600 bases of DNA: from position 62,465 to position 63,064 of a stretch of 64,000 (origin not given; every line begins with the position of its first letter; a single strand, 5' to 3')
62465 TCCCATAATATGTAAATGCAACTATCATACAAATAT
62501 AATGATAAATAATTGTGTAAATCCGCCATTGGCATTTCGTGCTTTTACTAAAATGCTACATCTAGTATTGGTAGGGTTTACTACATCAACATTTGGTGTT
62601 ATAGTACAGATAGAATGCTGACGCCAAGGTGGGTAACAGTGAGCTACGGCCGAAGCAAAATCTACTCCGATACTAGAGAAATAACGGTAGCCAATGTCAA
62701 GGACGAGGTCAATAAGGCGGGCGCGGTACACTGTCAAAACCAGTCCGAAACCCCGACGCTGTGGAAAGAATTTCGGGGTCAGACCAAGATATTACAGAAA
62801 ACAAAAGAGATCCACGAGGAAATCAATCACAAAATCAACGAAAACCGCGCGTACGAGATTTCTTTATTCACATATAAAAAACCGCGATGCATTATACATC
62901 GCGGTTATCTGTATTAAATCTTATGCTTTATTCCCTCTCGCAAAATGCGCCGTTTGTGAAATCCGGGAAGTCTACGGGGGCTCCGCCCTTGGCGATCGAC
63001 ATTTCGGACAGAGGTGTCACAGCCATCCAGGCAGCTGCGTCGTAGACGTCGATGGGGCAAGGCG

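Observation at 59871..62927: Terminase-C-terminus and portal-N-terminus remnants split by a complete opposite-strand gene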

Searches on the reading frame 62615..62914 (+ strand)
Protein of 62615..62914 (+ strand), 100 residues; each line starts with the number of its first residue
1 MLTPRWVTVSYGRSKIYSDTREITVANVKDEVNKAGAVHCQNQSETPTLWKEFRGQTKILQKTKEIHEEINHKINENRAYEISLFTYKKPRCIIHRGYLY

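Call 7: search_protein_families(library=pfam, proteins=[window:62615-62914:+], max_evalue=10)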
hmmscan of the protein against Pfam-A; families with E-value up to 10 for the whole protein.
seq(100 aa): 2 families
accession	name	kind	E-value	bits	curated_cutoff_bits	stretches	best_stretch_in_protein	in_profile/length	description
PF05133.19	SPP1_portal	-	0.017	14.6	25.5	1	42-83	11-52/416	Phage portal protein, SPP1 Gp6-like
PF23241.1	HAT_PRP39_C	-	0.022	15.3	33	1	25-84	74-133/139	PRP39 C-terminal HAT repeat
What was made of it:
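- On SPP1 Gp6-like portal (PF05133): The fragment alone scores 14.6 bits (E 0.017) against a cut-off of 25.5, at profile positions 11-52 (call 7).
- Checked: The fragment alone scores only E 0.017 against PF05133, at profile positions 11-52 (call 7).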

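Call 8: search_protein_families(library=phrogs, proteins=[window:62615-62914:+], max_evalue=10)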
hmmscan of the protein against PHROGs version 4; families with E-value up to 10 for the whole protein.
seq(100 aa): 3 families
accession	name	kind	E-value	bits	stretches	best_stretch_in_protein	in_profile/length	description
phrog_3738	-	unknown function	0.067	13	1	39-80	46-87/373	-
phrog_18126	-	unknown function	0.085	13.9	1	62-94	28-59/87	-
phrog_3879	-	unknown function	0.27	12.1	1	57-76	31-50/54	-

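Call 10: search_dna_similar(query=window:62615-62914:+, collection=phages, mode=protein, max_evalue=1, max_rows=20)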
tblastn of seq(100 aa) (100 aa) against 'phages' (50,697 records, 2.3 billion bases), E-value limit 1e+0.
Records with a match: 3; places in all: 3; records where one place covers at least 80% of the query: 1.
Best place of each record, by identity: <60% 3.
By first word of the organism name: Bacteriophage 2; Clostridium 1.
By host as written in the record: - 2; [Clostridium] innocuum 1.
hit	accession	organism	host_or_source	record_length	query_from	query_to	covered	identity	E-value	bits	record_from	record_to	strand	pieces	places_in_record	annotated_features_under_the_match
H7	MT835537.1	Bacteriophage sp.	human fecal samples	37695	11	85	75%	38.7%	8e-4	42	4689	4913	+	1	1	record has no annotation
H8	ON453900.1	Clostridium phage Maintenon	[Clostridium] innocuum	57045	11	97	87%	30.8%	1e-2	39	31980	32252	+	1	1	portal protein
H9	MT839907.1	Bacteriophage sp.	human fecal samples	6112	12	49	38%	44.7%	9e-1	34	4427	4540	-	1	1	record has no annotation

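Call 70: find_homologous_proteins(query=window:62639-62914:+, max_evalue=0.00001)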
Query seq(92 aa) (92 aa): 8 proteins with E <= 0.00001 among 8 candidates.
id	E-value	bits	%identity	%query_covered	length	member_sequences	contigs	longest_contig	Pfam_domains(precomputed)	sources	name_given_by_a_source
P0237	6.4e-40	152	96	82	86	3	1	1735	-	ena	-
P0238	3.3e-32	128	82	80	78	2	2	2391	-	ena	-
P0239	1.2e-30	123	68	100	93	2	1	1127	-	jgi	jgi:hypothetical protein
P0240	3.9e-30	121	86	75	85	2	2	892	-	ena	-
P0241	5.3e-30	121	85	72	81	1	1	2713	-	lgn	-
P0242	3.6e-27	112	68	89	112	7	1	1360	-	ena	-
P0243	3.5e-23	99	66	84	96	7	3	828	-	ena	-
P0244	1.8e-21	94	80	61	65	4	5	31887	-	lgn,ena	-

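Call 71: find_encoding_contigs(protein=P0244, flank=10000, max_places=6)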
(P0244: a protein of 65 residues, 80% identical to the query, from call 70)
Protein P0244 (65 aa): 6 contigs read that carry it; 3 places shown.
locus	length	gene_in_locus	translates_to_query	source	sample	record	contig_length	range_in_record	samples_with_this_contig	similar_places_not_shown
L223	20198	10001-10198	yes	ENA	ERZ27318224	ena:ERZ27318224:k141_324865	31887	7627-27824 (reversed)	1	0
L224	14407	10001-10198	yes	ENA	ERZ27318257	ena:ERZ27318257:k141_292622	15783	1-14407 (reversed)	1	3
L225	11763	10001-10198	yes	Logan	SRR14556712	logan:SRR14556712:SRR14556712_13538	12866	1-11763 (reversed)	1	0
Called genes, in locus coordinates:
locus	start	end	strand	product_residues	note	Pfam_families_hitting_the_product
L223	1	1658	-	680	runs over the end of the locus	PF01136:Peptidase_U32, PF12392:DUF3656, PF01136:Peptidase_U32 (weak)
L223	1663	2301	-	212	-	PF05164:ZapA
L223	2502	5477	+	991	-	-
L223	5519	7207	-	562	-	PF00890:FAD_binding_2 (weak), PF01134:GIDA (weak), PF01266:DAO, PF12831:FAD_oxidored, PF13450:NAD_binding_8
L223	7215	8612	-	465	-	PF01554:MatE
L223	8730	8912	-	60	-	-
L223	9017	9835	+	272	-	-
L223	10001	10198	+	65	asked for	-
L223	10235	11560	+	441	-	PF00919:UPF0004, PF04055:Radical_SAM, PF18693:TRAM_2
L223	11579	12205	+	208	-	PF01066:CDP-OH_P_transf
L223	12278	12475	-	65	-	-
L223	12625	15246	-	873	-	PF01326:PPDK_N, PF00391:PEP-utilizers, PF02896:PEP-utilizers_C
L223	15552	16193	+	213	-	PF01195:Pept_tRNA_hydro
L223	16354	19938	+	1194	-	PF17757:UvrB_inter, PF02559:CarD_TRCF_RID, PF00270:DEAD, PF00271:Helicase_C, PF03461:TRCF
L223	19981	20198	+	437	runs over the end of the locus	PF00639:Rotamase (faint)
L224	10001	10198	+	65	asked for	-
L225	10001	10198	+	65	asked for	-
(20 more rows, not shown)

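Call 72: find_encoding_contigs(protein=P0237, flank=10000, max_places=4)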
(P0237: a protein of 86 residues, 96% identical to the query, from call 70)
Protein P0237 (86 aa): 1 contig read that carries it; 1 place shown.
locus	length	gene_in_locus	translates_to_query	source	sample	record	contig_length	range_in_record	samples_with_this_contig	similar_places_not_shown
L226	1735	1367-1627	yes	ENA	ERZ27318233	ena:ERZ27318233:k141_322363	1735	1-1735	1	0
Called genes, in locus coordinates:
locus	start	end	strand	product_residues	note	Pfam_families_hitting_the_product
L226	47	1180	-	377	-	-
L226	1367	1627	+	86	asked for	-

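Call 78: find_encoding_contigs(protein=P0238, flank=10000, max_places=4)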
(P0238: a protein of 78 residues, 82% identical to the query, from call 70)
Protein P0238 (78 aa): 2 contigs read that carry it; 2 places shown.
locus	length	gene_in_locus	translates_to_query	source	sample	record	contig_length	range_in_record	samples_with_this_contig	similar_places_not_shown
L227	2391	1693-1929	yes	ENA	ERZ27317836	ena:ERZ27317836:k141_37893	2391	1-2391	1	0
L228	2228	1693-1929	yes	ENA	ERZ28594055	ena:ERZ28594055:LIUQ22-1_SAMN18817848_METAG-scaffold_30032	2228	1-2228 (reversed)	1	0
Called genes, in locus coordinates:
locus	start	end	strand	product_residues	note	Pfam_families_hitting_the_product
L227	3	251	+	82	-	?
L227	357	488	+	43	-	-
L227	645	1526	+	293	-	PF13306:LRR_5, PF12799:LRR_4 (faint), PF13306:LRR_5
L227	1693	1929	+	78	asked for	-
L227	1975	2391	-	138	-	?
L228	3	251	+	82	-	?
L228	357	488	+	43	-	-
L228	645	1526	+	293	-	PF13306:LRR_5, PF12799:LRR_4 (faint), PF13306:LRR_5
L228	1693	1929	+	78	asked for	-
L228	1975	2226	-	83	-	?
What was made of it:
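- Contigs reach 32 kb with consistent junctions (calls 71, 78).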

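Call 79: find_encoding_contigs(protein=P0241, flank=10000, max_places=4)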
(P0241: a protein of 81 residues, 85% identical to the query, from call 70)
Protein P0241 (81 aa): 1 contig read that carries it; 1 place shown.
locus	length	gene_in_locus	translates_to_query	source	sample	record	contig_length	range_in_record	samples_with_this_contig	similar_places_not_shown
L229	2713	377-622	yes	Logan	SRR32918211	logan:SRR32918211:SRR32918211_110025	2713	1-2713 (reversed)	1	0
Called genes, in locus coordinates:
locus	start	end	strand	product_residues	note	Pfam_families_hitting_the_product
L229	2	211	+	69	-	?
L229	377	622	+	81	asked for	-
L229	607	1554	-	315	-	-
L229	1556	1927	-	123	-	-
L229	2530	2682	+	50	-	-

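Call 80: find_encoding_contigs(protein=P0242, flank=10000, max_places=4)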
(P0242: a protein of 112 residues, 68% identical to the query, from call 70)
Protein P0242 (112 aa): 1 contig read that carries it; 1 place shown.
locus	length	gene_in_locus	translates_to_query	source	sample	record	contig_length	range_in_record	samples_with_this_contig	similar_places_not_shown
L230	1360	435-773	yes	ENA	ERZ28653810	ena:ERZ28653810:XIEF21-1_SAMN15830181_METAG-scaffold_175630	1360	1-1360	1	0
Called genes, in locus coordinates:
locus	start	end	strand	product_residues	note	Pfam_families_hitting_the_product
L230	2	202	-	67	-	?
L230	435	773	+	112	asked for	-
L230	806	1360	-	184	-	?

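Call 94: find_encoding_contigs(protein=P0239, flank=10000, max_places=4)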
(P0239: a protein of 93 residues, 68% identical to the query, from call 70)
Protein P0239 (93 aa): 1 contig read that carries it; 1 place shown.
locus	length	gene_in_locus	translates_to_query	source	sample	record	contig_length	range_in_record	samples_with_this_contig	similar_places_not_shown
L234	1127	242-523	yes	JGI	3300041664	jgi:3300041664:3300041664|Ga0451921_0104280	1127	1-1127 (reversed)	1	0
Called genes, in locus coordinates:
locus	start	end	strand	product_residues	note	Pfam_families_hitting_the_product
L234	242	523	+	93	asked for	-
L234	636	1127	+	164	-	?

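Call 95: find_encoding_contigs(protein=P0243, flank=10000, max_places=4)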
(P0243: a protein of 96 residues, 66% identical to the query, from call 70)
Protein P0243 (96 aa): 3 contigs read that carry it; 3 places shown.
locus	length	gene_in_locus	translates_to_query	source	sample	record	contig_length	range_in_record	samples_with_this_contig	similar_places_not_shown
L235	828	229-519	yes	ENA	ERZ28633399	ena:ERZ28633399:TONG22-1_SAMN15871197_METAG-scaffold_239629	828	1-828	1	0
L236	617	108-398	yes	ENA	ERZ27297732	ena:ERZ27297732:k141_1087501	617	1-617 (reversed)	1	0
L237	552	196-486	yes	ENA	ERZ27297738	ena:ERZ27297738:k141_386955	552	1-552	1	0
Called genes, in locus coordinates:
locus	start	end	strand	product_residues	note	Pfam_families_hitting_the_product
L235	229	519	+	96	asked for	-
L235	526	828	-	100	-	?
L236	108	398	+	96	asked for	-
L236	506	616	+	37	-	?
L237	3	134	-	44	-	?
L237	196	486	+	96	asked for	-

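Call 100: find_related_loci(query=A4, collection=viral_contigs, flank=8000)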
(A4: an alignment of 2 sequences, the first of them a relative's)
Query A4 (272 aa) in viral_contigs; peptide patterns used: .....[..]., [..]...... (x = any residue, [..] = any of these).
166 stretches matched a pattern; 1 encode a relative of the query (tblastn E <= 1e-3); 1 distinct loci.
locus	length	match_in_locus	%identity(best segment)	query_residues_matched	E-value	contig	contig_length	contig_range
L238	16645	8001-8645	26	34-252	1e-7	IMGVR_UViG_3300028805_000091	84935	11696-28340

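Call 101: find_related_loci(query=L226:50-1180:-, collection=viral_contigs, flank=8000)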
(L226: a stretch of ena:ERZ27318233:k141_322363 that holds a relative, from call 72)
Query L226:50-1180:- (377 aa) in viral_contigs; peptide patterns used: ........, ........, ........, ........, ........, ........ (x = any residue, [..] = any of these).
8 stretches matched a pattern; 3 encode a relative of the query (tblastn E <= 1e-3); 3 distinct loci.
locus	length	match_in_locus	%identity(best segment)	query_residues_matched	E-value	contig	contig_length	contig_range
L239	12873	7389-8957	58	80-351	2e-67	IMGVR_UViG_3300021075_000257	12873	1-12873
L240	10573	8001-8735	51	107-342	4e-63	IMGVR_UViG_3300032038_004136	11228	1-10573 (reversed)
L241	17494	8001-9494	49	115-348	5e-46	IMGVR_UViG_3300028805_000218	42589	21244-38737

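Call 110: search_protein_families(library=pfam, proteins=[L226:50-1180:-, L223:9017-9832:+, L227:645-1523:+, L229:610-1554:-], max_evalue=0.0001)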
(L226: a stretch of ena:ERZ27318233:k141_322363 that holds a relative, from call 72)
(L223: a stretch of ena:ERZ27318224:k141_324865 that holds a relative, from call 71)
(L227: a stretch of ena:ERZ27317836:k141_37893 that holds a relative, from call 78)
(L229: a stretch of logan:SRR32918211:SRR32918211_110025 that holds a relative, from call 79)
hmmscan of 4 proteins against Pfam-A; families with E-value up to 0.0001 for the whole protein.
L226:50-1180:- (377 aa): 2 families
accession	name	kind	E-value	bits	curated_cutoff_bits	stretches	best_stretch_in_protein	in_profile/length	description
PF13306.12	LRR_5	-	7.7e-73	242.8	27.7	2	119-248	1-127/127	BspA type Leucine rich repeat region (6 copies)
PF13855.12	LRR_8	-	3.5e-11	43.1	27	0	141-179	13-52/61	Leucine rich repeat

L223:9017-9832:+ (272 aa): 1 family
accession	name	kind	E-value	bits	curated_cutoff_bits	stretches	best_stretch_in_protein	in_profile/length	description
PF13306.12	LRR_5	-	9.9e-42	142.3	27.7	2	166-251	8-91/127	BspA type Leucine rich repeat region (6 copies)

L227:645-1523:+ (293 aa): 3 families
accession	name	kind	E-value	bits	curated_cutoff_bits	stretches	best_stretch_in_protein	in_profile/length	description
PF13306.12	LRR_5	-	2e-86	286.8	27.7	4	142-261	7-126/127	BspA type Leucine rich repeat region (6 copies)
PF12799.13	LRR_4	-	9.6e-07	29.3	27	0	127-154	2-30/44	Leucine Rich repeats (2 copies)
PF13855.12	LRR_8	-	4.7e-05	23.5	27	0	118-136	17-35/61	Leucine rich repeat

L229:610-1554:- (315 aa): 1 family
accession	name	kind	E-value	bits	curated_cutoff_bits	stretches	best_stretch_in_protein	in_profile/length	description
PF13495.12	Phage_int_SAM_4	-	4.6e-05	24.2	27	1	29-88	18-75/85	Phage integrase, N-terminal SAM-like domain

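Call 111: search_protein_families(library=padloc, proteins=[window:62639-62914:+], max_evalue=0.01)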
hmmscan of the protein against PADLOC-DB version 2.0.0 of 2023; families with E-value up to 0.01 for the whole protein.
seq(92 aa): 0 families

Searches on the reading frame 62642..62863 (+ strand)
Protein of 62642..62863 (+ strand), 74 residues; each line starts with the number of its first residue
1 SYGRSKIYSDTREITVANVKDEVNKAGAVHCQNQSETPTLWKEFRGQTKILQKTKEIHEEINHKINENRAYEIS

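Call 92: search_protein_representatives(protein=window:62642-62863:+)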
Query: 74 residues. Proteins with E-value up to 0.001 (for the whole library): 251; up to 1e-10: 33; up to 1e-30: 0. The best 150 are listed.
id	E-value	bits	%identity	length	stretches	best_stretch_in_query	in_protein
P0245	1.9e-27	110.1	75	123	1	1-73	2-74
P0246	3.6e-24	99.7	70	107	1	1-71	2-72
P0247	2.3e-23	97.1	70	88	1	2-71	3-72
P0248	4.6e-21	89.9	66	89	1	2-71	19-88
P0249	2.8e-20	87.4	65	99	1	1-66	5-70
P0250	4.7e-20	86.7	63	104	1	1-73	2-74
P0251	6.9e-20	86.2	60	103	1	1-72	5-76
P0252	9.7e-20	85.7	60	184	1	1-73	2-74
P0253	1.5e-18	81.9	62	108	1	1-73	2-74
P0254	5.0e-18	80.3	64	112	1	1-64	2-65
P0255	7.5e-17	76.6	71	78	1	1-56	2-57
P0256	1.1e-16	76.0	62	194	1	1-73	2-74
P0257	1.3e-16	75.8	60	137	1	1-73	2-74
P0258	4.7e-15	70.9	58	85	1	1-66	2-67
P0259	8.6e-15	70.1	52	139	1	1-73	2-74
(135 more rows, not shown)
